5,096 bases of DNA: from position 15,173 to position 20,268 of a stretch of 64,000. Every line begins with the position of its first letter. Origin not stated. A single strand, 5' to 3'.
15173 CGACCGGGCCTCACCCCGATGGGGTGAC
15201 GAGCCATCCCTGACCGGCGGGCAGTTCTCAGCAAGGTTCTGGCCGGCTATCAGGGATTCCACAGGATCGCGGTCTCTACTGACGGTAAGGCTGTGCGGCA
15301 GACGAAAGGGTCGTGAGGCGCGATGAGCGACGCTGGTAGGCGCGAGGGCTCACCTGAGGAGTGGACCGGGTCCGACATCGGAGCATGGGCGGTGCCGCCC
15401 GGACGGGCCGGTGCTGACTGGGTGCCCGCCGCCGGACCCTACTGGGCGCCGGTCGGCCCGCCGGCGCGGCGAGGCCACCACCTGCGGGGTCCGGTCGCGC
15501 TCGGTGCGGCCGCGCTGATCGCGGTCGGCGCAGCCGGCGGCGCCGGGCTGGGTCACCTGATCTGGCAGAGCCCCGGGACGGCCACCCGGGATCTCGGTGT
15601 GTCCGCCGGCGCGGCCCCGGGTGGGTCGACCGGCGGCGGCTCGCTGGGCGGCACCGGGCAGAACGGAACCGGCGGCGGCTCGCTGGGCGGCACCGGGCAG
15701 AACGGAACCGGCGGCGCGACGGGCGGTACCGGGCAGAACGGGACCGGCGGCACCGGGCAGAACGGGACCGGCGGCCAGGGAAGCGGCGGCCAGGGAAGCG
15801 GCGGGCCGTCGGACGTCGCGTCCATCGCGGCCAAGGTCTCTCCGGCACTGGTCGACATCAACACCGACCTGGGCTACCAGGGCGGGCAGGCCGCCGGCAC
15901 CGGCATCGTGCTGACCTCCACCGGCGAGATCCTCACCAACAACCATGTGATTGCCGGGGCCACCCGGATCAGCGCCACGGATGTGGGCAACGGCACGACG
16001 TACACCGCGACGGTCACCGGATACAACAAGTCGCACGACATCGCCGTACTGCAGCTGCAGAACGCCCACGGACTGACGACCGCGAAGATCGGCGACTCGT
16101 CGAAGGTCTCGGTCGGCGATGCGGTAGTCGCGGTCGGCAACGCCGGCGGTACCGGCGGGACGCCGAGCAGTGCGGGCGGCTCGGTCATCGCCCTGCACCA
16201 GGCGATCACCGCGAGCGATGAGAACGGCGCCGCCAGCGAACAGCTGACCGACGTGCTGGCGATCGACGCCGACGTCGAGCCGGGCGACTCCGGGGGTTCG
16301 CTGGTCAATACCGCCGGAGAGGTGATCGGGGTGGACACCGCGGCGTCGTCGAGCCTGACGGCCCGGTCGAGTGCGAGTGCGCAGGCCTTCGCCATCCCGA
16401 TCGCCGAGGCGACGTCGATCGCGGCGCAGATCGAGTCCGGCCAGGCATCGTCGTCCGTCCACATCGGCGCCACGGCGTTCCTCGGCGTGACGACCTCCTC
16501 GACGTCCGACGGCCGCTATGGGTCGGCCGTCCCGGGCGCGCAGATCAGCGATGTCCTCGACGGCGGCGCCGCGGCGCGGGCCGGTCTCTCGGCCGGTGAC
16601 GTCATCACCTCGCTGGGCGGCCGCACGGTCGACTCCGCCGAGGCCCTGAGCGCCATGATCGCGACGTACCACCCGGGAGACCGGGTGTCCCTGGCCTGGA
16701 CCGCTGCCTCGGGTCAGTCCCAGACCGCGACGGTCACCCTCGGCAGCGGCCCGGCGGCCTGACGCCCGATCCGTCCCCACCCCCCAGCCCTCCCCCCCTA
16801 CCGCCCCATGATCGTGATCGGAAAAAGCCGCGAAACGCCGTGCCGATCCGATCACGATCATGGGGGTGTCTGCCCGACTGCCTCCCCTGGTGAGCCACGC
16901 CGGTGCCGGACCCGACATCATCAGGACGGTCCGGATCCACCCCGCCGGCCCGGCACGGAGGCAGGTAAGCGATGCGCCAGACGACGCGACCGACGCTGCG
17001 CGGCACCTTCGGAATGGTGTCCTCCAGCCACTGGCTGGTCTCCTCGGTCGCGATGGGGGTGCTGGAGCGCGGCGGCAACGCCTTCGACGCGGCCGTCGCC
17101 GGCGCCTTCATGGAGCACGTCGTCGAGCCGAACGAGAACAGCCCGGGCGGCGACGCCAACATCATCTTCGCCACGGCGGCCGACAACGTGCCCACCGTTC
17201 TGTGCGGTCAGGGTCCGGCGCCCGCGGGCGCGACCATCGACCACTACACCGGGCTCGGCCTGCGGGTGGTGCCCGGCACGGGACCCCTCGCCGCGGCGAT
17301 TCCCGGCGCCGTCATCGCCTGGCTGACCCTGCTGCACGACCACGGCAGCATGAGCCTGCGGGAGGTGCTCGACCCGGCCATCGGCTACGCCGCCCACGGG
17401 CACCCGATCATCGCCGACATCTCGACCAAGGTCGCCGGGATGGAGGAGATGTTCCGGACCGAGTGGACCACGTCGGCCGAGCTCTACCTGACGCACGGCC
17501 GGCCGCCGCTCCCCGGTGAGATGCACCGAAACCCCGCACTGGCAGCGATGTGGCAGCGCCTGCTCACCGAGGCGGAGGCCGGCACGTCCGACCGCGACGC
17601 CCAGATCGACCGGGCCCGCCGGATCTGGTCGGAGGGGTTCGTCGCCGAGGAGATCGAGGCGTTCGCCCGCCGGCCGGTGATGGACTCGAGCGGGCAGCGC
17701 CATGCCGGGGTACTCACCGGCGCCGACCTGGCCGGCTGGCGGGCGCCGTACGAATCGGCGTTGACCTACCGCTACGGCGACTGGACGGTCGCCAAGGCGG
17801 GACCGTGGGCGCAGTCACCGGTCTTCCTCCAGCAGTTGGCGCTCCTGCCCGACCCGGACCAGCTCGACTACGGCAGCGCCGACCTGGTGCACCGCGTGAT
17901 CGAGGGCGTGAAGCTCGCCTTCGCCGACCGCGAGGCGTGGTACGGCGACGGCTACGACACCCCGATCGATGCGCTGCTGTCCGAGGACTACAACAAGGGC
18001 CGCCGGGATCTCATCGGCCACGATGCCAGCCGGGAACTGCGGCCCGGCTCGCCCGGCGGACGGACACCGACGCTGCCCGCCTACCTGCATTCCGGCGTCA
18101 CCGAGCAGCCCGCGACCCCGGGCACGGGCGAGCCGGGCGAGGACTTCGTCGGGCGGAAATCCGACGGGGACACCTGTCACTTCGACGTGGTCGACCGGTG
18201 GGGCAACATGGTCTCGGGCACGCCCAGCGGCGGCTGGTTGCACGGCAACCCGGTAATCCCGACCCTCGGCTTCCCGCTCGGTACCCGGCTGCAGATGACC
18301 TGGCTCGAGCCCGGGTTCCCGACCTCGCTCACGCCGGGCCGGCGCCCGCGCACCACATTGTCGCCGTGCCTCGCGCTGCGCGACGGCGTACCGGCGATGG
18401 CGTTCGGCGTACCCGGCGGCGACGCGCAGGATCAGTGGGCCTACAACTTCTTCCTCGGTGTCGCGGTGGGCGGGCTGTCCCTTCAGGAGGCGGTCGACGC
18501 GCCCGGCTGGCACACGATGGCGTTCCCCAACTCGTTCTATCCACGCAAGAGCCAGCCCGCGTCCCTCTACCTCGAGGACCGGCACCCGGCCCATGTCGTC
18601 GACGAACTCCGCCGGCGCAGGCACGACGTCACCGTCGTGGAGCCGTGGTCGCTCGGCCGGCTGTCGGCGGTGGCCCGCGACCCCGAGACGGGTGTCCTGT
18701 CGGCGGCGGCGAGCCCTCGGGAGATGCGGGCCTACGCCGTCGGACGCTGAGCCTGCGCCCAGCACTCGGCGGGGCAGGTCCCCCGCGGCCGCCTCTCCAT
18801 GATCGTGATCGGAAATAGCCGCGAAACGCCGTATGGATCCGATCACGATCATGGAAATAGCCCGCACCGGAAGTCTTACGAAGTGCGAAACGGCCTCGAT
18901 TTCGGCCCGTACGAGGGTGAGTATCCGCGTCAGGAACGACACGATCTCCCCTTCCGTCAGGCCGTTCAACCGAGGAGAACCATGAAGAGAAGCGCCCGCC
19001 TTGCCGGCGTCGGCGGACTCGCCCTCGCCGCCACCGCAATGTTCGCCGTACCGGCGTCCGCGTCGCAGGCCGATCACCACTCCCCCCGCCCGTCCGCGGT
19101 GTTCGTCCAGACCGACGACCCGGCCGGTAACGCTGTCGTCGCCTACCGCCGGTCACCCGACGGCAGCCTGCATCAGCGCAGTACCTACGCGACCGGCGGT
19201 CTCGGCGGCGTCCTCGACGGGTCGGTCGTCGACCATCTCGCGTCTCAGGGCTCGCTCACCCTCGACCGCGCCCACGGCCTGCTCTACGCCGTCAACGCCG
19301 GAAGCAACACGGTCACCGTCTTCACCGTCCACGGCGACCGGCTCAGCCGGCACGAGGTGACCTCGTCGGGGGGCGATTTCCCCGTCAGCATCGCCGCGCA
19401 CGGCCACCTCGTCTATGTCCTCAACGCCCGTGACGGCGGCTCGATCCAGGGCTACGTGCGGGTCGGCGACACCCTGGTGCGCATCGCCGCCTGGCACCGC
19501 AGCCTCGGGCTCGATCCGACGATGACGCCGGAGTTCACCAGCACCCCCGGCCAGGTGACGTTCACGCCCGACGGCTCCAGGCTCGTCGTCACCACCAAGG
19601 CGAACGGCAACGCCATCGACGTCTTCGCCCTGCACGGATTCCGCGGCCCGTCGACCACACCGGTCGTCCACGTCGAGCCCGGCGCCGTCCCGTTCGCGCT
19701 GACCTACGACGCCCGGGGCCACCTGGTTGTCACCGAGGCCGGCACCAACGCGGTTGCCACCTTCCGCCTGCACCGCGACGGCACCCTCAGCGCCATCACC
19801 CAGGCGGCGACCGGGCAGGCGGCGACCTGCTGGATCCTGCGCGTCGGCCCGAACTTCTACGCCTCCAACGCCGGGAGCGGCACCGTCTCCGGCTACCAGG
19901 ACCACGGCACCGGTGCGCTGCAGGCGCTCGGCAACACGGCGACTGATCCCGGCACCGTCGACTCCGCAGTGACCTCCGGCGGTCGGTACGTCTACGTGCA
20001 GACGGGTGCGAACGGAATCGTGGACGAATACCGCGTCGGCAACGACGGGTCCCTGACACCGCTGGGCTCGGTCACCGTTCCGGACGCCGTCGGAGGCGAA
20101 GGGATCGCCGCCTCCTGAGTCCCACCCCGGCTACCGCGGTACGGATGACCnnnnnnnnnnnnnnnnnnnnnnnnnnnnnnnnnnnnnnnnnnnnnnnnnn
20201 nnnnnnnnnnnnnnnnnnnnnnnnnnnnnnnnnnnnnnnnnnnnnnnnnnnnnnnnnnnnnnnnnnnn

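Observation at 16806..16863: Family of four near-identical 58-bp hairpin elements placed just after + strand genes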

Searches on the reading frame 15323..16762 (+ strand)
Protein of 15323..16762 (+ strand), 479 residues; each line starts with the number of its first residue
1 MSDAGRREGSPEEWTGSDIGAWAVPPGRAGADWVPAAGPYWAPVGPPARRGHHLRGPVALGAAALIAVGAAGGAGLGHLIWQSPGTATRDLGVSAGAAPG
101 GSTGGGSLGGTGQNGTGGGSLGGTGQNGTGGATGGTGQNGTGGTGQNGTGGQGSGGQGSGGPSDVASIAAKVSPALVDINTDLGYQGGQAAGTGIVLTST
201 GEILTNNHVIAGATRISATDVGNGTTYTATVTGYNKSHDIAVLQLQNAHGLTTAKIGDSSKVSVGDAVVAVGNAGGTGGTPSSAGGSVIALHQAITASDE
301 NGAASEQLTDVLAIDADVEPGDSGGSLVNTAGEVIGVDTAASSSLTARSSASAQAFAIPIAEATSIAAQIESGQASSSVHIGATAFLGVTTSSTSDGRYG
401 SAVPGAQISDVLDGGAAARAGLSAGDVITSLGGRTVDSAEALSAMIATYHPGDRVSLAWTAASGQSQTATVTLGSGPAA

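Call 61: search_protein_families(library=pfam, proteins=[window:15323-16762:+], max_evalue=0.00001)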
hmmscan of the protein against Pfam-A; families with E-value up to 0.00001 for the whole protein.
window:15323-16762:+ (479 aa): 5 families
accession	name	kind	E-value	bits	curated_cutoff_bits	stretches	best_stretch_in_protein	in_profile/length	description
PF13365.12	Trypsin_2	-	3.7e-24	86.5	27.6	1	192-337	1-144/144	Trypsin-like peptidase domain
PF00089.32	Trypsin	-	5.2e-12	46.5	20.6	1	192-343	26-200/220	Trypsin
PF00595.29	PDZ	-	9.6e-11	42.4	23.2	1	384-457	9-78/81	PDZ domain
PF13180.12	PDZ_2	-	5e-09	36.8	27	1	386-459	2-67/80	PDZ domain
PF17820.7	PDZ_6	-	8.5e-09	35.5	27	1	408-458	2-51/54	PDZ domain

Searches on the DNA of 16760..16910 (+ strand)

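Call 21: search_rna_families(source=window, start=16760, end=16910, threshold=evalue, max_evalue=10, show_alignments=2)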
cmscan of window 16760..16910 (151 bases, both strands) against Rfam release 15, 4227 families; matches with E-value up to 10: 18.
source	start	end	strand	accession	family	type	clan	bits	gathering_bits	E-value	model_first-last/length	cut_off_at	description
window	16805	16864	-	RF03952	mir-3718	Gene; miRNA;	-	26.8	78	0.00029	1-92/92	no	mir-3718 microRNA precursor family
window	16805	16864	+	RF03952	mir-3718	Gene; miRNA;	-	26.6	78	0.00032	1-92/92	no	mir-3718 microRNA precursor family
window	16806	16863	+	RF03837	mir-3138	Gene; miRNA;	-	17.7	90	1.1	1-82/82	no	mir-3138 microRNA precursor family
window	16809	16855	-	RF03270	MIR3712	Gene; miRNA;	-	17.6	94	0.35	1-65/65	no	MIR3712 microRNA precursor family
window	16802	16880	-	RF02814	Sso133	Gene; sRNA;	-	17.5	44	0.27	1-73/73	no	Sulfolobus sRNA133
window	16804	16865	-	RF04096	mir-4433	Gene; miRNA;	-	17.1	77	0.44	1-83/83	no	mir-4433 microRNA precursor family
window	16809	16849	-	RF02965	CyVA-1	Gene; sRNA;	-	16.5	41.4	0.25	1-77/77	no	CyVA-1 RNA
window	16801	16868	-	RF04092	MIR1508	Gene; miRNA;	-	16.5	70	0.62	1-91/91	no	MIR1508 microRNA precursor family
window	16800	16867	-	RF04175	mir-1260b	Gene; miRNA;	-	16.1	81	0.82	26-89/108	no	mir-1260b microRNA precursor family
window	16810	16859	-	RF03418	mir-3198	Gene; miRNA;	-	15.9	91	1.4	1-80/80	no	mir-3198 microRNA precursor family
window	16804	16864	+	RF04119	MIR1858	Gene; miRNA;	-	15.9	137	1.7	1-197/197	no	MIR1858 microRNA precursor family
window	16805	16865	-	RF03276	mir-2232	Gene; miRNA;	-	15.3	70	1.1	1-91/91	no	mir-2232 microRNA precursor family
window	16807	16862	-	RF03774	mir-2110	Gene; miRNA;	-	14.1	90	4.6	1-75/75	no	mir-2110 microRNA precursor family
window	16798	16871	-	RF03877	mir-3937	Gene; miRNA;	-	13.8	84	3.2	1-102/102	no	mir-3937 microRNA precursor family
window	16802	16868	+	RF03406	mir-3099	Gene; miRNA;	-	12.5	95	7.6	10-75/84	no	mir-3099 microRNA precursor family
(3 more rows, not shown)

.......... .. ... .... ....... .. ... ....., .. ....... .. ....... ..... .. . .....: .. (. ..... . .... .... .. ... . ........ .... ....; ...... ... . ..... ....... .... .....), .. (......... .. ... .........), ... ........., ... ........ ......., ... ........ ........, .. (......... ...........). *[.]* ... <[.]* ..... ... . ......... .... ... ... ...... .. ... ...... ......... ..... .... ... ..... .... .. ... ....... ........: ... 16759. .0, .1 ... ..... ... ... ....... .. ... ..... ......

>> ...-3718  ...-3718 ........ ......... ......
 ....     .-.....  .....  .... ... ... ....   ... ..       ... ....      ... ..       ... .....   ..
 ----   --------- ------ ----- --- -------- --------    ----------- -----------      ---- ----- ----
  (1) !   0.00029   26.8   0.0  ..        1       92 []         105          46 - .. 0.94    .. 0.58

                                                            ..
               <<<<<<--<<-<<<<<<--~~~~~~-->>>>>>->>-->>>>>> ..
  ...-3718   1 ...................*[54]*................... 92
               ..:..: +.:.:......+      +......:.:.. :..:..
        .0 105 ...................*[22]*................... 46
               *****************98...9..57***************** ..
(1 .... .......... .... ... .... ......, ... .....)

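Call 23: search_dna_similar(query=window:16800-16870:+, collection=plasmids, mode=distant, max_evalue=0.01, max_rows=30)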
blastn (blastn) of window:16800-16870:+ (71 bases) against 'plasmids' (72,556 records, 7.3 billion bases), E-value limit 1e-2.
No match.

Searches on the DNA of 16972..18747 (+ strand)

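Call 84: search_with_rna_model(model_id=R1, sources=[L205, L206, L207, L208, L079, L082], max_evalue=1, filters=off)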
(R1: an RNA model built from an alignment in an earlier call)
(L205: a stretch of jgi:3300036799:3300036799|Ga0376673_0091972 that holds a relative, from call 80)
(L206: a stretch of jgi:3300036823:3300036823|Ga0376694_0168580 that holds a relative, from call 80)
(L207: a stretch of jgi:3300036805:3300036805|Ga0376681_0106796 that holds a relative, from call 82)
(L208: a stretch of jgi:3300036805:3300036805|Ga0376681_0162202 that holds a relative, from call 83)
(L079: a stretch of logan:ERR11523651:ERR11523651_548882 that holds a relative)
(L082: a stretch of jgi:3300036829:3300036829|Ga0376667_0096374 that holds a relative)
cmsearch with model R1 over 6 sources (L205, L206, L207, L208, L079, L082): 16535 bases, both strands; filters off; matches with E-value up to 1: 7.
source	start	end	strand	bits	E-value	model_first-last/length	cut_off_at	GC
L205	489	546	+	77.2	1.6e-20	1-58/58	no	0.53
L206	252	309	+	77.2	1.6e-20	1-58/58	no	0.53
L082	910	967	+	64.1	9.8e-17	1-58/58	no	0.53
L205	489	546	-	54.3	6.5e-14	1-58/58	no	0.53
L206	252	309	-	54.3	6.5e-14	1-58/58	no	0.53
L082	910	967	-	38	3e-09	1-58/58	no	0.53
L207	883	919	+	8.6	0.85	1-58/58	no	0.65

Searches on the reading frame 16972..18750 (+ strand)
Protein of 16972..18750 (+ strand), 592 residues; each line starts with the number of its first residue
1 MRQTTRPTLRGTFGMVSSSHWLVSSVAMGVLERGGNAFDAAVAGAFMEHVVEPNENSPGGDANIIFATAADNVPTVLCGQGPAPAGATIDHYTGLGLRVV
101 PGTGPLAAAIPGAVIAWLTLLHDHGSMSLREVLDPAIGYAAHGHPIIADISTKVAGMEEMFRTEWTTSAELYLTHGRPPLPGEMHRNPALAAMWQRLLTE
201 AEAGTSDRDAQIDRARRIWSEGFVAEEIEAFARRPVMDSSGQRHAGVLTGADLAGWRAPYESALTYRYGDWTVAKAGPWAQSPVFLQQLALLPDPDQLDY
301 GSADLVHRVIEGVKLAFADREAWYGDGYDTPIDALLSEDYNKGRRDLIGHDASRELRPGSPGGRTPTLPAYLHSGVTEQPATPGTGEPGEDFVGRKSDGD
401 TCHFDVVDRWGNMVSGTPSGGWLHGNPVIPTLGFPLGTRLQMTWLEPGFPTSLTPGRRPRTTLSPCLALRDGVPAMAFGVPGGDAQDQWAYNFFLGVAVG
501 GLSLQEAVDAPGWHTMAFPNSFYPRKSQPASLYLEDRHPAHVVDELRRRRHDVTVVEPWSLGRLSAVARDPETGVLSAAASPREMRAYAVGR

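Call 61: search_protein_families(library=pfam, proteins=[window:16972-18750:+], max_evalue=0.00001)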
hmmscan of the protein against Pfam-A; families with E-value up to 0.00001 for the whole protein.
window:16972-18750:+ (592 aa): 1 family
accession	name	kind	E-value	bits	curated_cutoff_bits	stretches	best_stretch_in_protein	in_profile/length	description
PF01019.26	G_glu_transpept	-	1.1e-96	325.1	27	1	29-584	2-510/512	Gamma-glutamyltranspeptidase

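Call 79: find_homologous_proteins(query=window:16972-18747:+, max_evalue=1e-150)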
Query window:16972-18747:+ (592 aa): 7815 proteins with E <= 1e-150 among 8000 candidates; the best 120 are listed.
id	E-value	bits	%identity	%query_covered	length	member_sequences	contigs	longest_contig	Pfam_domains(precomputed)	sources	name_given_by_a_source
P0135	0.0e+0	1289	94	100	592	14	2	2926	PF01019.28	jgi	jgi:gamma-glutamyltranspeptidase/glutathione hydrolase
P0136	0.0e+0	1093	80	100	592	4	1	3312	PF01019.28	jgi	jgi:gamma-glutamyltranspeptidase/glutathione hydrolase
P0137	0.0e+0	1061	78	100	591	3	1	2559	PF01019.28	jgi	jgi:gamma-glutamyltranspeptidase/glutathione hydrolase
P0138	0.0e+0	1057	78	100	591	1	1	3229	PF01019.28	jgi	jgi:gamma-glutamyltranspeptidase/glutathione hydrolase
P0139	2.1e-255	868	77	83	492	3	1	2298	PF01019.28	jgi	jgi:gamma-glutamyltranspeptidase/glutathione hydrolase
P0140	2.5e-244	831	64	99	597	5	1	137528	PF01019.28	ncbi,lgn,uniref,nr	ncbi:gamma-glutamyltransferase family protein [Actinacidiphila guanduensis]|uniref:Gamma-glutamyltra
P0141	1.1e-241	822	64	99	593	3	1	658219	PF01019.28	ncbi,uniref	ncbi:gamma-glutamyltransferase family protein [Nocardia sp. NPDC056000]|uniref:gamma-glutamyltransfe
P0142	9.1e-241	819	63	99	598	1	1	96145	PF01019.28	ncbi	ncbi:gamma-glutamyltransferase family protein [Streptomyces sp. NPDC000880]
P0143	5.4e-240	817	64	99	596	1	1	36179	PF01019.28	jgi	jgi:gamma-glutamyltranspeptidase/glutathione hydrolase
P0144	3.4e-239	814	64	99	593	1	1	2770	PF01019.28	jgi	jgi:gamma-glutamyltranspeptidase / glutathione hydrolase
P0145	4.7e-239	814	64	99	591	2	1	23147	PF01019.28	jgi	jgi:gamma-glutamyltranspeptidase/glutathione hydrolase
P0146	2.1e-238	811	65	99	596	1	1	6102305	PF01019.28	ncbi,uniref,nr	ncbi:gamma-glutamyltransferase [Streptomyces sp. RFCAC02]|uniref:gamma-glutamyltransferase family pr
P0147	4.1e-238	810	64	99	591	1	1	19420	PF01019.28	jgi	jgi:gamma-glutamyltranspeptidase / glutathione hydrolase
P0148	5.8e-238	810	61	99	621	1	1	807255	PF01019.28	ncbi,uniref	ncbi:gamma-glutamyltransferase family protein [Streptomyces cellulosae]|uniref:Gamma-glutamyltransfe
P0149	6.4e-238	810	65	99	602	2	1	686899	PF01019.28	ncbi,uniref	ncbi:gamma-glutamyltransferase [Streptomyces sp. NPDC047002]|uniref:gamma-glutamyltransferase family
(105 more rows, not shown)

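Call 80: find_encoding_contigs(protein=P0135, flank=1500, max_places=4)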
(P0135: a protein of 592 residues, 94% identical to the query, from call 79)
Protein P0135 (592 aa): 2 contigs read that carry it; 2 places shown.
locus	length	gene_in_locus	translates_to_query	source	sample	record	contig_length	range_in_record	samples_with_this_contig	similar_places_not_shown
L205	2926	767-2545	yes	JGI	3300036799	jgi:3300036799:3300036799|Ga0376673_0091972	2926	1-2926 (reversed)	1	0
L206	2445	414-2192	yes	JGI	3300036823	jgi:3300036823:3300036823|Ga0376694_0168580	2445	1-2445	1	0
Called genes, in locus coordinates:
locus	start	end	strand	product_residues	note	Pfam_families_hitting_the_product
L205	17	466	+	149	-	PF00595:PDZ, PF13180:PDZ_2, PF17820:PDZ_6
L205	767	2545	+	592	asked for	PF01019:G_glu_transpept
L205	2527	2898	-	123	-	PF01638:HxlR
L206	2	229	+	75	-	?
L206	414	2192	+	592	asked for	PF01019:G_glu_transpept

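Call 81: find_encoding_contigs(protein=P0136, flank=1500, max_places=3)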
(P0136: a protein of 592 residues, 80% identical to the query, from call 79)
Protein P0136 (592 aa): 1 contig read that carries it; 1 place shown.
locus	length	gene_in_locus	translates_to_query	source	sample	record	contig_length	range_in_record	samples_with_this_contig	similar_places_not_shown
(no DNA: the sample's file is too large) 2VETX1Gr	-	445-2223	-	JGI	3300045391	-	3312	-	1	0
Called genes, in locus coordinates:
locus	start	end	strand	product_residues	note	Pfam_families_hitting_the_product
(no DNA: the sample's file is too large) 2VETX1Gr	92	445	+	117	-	PF08352:oligo_HPY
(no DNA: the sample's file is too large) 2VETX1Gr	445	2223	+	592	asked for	PF01019:G_glu_transpept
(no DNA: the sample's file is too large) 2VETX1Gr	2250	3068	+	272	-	PF01784:DUF34_NIF3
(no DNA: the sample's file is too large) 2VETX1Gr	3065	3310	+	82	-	?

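Call 82: find_encoding_contigs(protein=P0138, flank=1500, max_places=3)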
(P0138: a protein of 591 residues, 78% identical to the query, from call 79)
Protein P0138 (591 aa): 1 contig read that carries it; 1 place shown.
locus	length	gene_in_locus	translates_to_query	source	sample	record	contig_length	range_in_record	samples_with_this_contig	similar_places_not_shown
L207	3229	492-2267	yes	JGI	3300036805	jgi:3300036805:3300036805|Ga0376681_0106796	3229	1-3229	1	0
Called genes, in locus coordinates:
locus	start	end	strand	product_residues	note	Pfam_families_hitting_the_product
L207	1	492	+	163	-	?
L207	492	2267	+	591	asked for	PF01019:G_glu_transpept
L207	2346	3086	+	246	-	PF24481:CT398_CC, PF02591:Zn_ribbon_9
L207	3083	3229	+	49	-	?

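Call 83: find_encoding_contigs(protein=P0137, flank=1500, max_places=3)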
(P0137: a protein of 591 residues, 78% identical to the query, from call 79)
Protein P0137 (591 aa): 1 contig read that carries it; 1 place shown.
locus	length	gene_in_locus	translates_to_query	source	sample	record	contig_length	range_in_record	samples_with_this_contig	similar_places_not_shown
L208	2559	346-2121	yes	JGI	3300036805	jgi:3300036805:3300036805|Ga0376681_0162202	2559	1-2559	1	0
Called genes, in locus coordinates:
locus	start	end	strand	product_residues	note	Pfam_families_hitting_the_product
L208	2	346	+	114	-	?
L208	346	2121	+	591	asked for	PF01019:G_glu_transpept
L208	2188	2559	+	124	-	?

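Call 95: search_dna_similar(query=window:16972-18750:+, collection=plasmids, mode=protein, max_evalue=1e-20, max_rows=25)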
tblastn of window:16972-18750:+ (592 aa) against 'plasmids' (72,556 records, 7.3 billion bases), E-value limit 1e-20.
Records with a match: 365; places in all: 445; records where one place covers at least 80% of the query: 361.
Best place of each record, by identity: 60-80% 1; <60% 364.
By first word of the organism name: Sinorhizobium 76; Pseudosulfitobacter 44; Rhizobium 37; Sulfitobacter 25; Paraburkholderia 10; Burkholderia 10; Azospirillum 10; Halorussus 9; Shinella 8; Ensifer 8; and 68 more.
By predicted mobility (MOB-suite, as given by PLSDB): non-mobilizable 266; mobilizable 73; conjugative 26.
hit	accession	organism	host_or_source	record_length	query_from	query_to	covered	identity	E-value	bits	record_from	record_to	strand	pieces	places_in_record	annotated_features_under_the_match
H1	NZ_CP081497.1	Streptomyces sp. BHT-5-2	whole organism,plant soil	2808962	4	592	99%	60.1%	0e+0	655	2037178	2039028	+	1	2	none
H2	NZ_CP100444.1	Streptomyces rimosus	pure culture,OTC cluster deletion ...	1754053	4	592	99%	58.2%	0e+0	634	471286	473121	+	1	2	record has no annotation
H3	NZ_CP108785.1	Embleya sp. NBC_00888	-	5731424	6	592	99%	58.0%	0e+0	595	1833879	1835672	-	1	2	none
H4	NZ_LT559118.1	Nonomuraea gerenzanensis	-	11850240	4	592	99%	56.0%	0e+0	577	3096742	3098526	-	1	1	none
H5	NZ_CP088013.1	Rhizobium sp. T136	Melilotus albus,Cell culture,root nodule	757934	4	592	99%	51.5%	2e-172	550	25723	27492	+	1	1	gamma-glutamyltransferase family protein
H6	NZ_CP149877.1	Rhizobium sp. T1473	-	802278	4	592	99%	51.5%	2e-172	550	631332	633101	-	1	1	gamma-glutamyltransferase family protein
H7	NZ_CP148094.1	Rhizobium sp. T1470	-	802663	4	592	99%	51.5%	2e-172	550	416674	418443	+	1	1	gamma-glutamyltransferase family protein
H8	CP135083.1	Agrobacterium pusense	Single cell,Heavy rainforest soil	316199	4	592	99%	51.2%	5e-172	548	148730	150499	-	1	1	record has no annotation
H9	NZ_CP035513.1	Haematobacter massiliensis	single cell,human skin swab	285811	4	592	99%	51.1%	3e-173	552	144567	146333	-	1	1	gamma-glutamyltransferase family protein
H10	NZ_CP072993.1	Loktanella salsilacus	-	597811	1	592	100%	50.7%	1e-168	539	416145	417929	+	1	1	gamma-glutamyltransferase family protein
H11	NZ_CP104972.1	Phyllobacterium zundukense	Vicia costata,cell culture,root nodule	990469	4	592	99%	50.8%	1e-170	545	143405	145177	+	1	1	gamma-glutamyltransferase family protein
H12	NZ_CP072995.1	Loktanella salsilacus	-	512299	1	592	100%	50.5%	9e-169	539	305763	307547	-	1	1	gamma-glutamyltransferase family protein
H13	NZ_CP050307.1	Rhizobium lusitanum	Oxytropis pumilio,cell culture,root ...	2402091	4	592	99%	50.8%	3e-172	549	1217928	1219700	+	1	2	none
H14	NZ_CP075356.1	Pseudochrobactrum algeriensis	Bos taurus,cell culture,lymph nodes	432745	4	592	99%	50.8%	2e-171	546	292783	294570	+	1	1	gamma-glutamyltransferase family protein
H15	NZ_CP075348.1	Pseudochrobactrum algeriensis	Bos taurus,cell culture,lymph nodes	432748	4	592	99%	50.8%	2e-171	546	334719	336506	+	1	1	gamma-glutamyltransferase family protein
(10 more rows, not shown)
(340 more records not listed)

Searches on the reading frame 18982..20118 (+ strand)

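Call 61: search_protein_families(library=pfam, proteins=[window:18982-20118:+], max_evalue=0.00001)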
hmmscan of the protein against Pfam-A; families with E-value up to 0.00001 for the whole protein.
window:18982-20118:+ (378 aa): 1 family
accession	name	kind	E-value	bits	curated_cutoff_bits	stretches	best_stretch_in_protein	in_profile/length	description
PF10282.15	Lactonase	-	1.2e-11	44.9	21.7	0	251-364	8-127/344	Lactonase, 7-bladed beta-propeller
